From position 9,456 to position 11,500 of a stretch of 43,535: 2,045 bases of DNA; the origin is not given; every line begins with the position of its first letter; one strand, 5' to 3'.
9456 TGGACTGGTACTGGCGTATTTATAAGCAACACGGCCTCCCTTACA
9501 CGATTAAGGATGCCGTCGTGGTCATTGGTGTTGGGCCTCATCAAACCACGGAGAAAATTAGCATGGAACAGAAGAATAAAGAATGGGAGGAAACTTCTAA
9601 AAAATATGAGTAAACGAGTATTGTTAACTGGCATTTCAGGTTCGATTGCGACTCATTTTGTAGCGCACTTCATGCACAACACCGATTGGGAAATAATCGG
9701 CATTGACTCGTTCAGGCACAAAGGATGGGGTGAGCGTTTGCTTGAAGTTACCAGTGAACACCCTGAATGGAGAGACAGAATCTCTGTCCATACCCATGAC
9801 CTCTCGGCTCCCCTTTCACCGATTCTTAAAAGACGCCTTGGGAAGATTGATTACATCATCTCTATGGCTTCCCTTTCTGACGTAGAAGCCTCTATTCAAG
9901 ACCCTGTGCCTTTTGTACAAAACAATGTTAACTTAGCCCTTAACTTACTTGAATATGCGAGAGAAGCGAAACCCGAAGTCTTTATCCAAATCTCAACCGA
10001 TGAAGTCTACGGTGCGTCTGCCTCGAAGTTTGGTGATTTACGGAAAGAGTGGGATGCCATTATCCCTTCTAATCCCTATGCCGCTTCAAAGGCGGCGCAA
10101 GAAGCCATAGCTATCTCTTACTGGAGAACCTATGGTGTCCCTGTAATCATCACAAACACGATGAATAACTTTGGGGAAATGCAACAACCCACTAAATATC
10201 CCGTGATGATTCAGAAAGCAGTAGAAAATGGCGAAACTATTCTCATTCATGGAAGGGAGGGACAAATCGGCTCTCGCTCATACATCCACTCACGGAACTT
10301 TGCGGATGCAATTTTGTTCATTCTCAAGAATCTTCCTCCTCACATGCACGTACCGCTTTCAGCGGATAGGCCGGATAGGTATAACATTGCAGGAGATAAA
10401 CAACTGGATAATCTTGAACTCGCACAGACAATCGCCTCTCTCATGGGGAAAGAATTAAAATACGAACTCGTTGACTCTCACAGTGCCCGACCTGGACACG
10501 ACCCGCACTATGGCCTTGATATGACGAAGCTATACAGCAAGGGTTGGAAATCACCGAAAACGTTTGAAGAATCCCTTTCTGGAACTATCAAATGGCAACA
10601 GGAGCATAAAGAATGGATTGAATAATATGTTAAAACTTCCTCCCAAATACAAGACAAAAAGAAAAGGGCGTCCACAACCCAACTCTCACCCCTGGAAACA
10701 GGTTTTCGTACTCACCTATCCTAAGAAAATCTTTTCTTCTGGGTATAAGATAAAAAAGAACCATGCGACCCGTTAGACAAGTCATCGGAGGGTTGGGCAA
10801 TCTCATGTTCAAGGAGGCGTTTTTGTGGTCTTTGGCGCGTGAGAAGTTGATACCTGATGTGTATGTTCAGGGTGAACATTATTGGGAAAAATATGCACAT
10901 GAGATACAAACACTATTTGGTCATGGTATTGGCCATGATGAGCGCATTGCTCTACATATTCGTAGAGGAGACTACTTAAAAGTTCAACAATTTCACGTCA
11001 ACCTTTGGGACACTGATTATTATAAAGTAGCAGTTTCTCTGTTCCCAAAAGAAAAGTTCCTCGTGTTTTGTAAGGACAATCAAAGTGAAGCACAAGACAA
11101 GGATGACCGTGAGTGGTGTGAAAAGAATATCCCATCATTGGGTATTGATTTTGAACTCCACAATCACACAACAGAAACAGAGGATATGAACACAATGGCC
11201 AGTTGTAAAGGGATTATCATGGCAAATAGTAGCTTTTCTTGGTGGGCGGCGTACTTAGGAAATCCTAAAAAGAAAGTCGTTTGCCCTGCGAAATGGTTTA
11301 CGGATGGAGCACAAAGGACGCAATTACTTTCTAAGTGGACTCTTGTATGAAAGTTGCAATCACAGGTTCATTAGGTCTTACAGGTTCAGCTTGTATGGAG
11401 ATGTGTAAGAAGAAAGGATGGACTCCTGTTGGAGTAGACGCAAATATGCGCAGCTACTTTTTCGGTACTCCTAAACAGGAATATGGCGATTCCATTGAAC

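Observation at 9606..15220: A deoxy-sugar branch whose DegT-family enzyme has His at the catalytic Lys position and lacks the E1 iron-sulfur cysteines (3,6-dideoxyhexose-like pathway)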

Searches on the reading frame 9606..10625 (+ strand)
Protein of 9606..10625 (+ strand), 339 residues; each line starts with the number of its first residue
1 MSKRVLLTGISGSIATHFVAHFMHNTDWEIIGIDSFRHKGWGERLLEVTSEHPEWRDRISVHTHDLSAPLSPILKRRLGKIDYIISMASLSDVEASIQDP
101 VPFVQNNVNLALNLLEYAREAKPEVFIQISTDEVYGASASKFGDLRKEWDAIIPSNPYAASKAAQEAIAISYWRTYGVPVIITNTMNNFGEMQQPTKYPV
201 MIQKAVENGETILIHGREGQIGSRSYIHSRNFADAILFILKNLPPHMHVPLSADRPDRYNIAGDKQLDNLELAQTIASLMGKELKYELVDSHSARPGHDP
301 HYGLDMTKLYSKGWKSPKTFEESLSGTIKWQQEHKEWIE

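Call 4: search_protein_families(library=pfam, proteins=[window:9606-10625:+], max_evalue=0.01)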
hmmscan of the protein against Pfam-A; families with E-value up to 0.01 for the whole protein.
window:9606-10625:+ (339 aa): 5 families
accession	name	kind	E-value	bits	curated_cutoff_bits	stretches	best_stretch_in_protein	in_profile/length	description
PF16363.11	GDP_Man_Dehyd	-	1.5e-38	133.5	27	1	6-324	1-329/332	GDP-mannose 4,6 dehydratase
PF01370.27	Epimerase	-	2.4e-38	132.4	20.9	1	5-242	1-227/240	NAD dependent epimerase/dehydratase family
PF04321.23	RmlD_sub_bind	-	5e-07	29.5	27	1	4-329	2-283/287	RmlD substrate binding domain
PF02719.21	Polysacc_synt_2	-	3.5e-06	26.9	20.2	1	5-134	1-131/293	Polysaccharide biosynthesis protein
PF07993.18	NAD_binding_4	-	1.9e-05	24.4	20.1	1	40-183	37-202/258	Male sterility protein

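Call 5: search_protein_families(library=ncbifam, proteins=[window:9606-10625:+], max_evalue=0.001)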
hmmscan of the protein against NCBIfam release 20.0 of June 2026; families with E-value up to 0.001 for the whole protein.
window:9606-10625:+ (339 aa): 13 families
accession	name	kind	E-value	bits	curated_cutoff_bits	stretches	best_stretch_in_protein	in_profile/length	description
TIGR01181.1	dTDP_gluc_dehyt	equivalog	8.5e-57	192.6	365.1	1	4-338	1-318/321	dTDP-glucose 4,6-dehydratase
NF007490.0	PRK10084.1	subfamily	2.6e-37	128.7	649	1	4-339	2-342/361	dTDP-glucose 4,6-dehydratase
NF007582.0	PRK10217.1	equivalog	5.4e-32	111.2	698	1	3-338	2-338/355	dTDP-glucose 4,6-dehydratase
TIGR04180.1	EDH_00030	hypoth_equivalog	9e-23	80.8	475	1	5-212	1-200/297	NAD-dependent 4,6-dehydratase LegB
TIGR01179.1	galE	equivalog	3.6e-18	65.5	262.3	1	4-336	1-330/332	UDP-glucose 4-epimerase GalE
NF007956.0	PRK10675.1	subfamily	1.9e-15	56.8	394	1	4-335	2-333/338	UDP-glucose 4-epimerase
NF011728.1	PRK15181.1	equivalog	4.9e-13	48.8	760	1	2-231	15-240/348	Vi polysaccharide biosynthesis UDP-N-acetylglucosaminuronic acid C-4 epimerase TviC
TIGR02622.1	CDP_4_6_dhtase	equivalog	3.7e-11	42.8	278.45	1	3-176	5-172/352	CDP-glucose 4,6-dehydratase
TIGR02197.1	heptose_epim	equivalog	1.1e-10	41.3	274.6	1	5-170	1-150/316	ADP-glyceromanno-heptose 6-epimerase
TIGR01472.1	gmd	equivalog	7.7e-10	38.5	415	1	4-287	2-275/342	GDP-mannose 4,6-dehydratase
NF047922.1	GDPFucSynFcl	equivalog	1.9e-09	37.4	500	1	85-335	59-305/308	GDP-L-fucose synthase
NF008872.0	PRK11908.1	equivalog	2.6e-06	26.7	294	1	3-140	2-127/349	bifunctional UDP-4-keto-pentose/UDP-xylose synthase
TIGR03589.1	PseB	equivalog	3e-06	26.4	407.75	1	2-133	4-127/324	UDP-N-acetylglucosamine 4,6-dehydratase (inverting)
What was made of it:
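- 9606..10625 (+): RmlB-like NDP-glucose 4,6-dehydratase (STDEVYG, YAASK). TIGR01181 scores 192.6 bits (below the 365 cut-off), against CDP-type 42.8 and GMD 38.5 (call 5).
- On RmlB-type NDP-glucose 4,6-dehydratase (for 9606-10625): 192.6 bits against a cut-off of 365.1 (call 5).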

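Call 15: search_solved_structures(query=window:9606-10625:+, max_evalue=1e-20, show_alignments=1)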
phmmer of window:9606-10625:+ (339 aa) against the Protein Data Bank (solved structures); distinct sequences matched with E-value up to 1e-20: 10.
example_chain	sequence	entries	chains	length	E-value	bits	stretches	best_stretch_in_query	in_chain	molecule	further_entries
6bi4_A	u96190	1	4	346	3.1e-41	145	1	4-337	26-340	dTDP-glucose 4,6-dehydratase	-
2hun_A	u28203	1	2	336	5.9e-37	131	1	2-337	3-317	336aa long hypothetical dTDP-glucose 4,6-dehydratase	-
8du1_A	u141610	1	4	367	2.4e-34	122.4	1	3-339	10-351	dTDP-glucose 4,6-dehydratase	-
1g1a_A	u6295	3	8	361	1.3e-32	116.7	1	4-338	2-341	DTDP-D-GLUCOSE 4,6-DEHYDRATASE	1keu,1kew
1r66_A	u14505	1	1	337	2.9e-30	108.9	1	4-339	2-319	TDP-glucose-4,6-dehydratase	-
8shh_A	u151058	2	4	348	1.2e-29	106.9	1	73-339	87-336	dTDP-glucose 4,6-dehydratase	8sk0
1r6d_A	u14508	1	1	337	3.8e-29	105.3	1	4-339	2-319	TDP-glucose-4,6-dehydratase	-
1bxk_A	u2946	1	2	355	3.6e-28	102.1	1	3-337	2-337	PROTEIN (DTDP-GLUCOSE 4,6-DEHYDRATASE)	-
6vlo_A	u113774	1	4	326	1.1e-24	90.6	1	3-333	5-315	Putative dTDP-D-glucose 4,6-dehydratase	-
1kep_A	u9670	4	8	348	5.2e-23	85.1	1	3-337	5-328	dTDP-D-glucose 4,6-dehydratase | DTDP-GLUCOSE 4,6-DEHYDRATASE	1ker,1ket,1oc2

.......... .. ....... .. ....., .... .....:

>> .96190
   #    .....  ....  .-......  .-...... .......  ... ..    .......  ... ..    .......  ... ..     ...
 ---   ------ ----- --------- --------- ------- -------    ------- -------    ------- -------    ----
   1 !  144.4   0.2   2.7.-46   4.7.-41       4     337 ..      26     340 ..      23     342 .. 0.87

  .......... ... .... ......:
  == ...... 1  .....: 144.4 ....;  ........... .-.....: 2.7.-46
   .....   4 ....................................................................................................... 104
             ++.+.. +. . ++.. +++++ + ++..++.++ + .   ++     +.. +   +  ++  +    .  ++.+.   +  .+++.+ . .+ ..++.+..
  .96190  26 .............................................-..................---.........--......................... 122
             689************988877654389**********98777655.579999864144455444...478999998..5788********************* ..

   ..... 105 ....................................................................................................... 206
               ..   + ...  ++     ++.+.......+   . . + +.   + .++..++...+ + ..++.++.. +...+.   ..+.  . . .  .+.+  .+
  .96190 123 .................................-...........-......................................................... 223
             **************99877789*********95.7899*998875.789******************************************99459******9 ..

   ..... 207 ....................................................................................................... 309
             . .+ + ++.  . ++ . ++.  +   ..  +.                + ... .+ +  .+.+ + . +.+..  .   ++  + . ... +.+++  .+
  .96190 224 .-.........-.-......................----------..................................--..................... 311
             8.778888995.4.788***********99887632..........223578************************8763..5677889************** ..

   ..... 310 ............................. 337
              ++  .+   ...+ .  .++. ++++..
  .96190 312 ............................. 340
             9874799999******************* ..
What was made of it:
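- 9606..10625 (+): PDB dTDP-glucose 4,6-dehydratase 6bi4 3e-41 (call 15).
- On RmlB-type NDP-glucose 4,6-dehydratase (for 9606-10625): PDB 6bi4 3e-41 (call 15).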

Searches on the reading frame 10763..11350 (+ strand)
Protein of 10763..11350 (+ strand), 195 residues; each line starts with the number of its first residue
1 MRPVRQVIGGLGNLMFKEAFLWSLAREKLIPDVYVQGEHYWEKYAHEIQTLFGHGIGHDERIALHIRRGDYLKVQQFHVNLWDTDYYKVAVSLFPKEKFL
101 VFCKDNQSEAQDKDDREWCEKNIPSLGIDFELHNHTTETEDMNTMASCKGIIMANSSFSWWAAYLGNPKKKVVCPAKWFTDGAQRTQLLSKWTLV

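Call 4: search_protein_families(library=pfam, proteins=[window:10763-11350:+], max_evalue=0.01)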
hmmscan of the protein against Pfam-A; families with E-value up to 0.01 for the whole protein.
window:10763-11350:+ (195 aa): 1 family
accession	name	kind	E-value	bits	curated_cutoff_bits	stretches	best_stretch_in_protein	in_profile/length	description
PF01531.22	Glyco_transf_11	-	3.1e-21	76.3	23.9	1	42-181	145-281/298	Glycosyl transferase family 11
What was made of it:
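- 10763..11350 (+): Compact GT11-family glycosyltransferase. Pfam Glyco_transf_11 3.1e-21 (call 4).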

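Call 5: search_protein_families(library=ncbifam, proteins=[window:10763-11350:+], max_evalue=0.001)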
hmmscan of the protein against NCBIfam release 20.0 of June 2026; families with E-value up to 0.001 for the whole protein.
window:10763-11350:+ (195 aa): 0 families
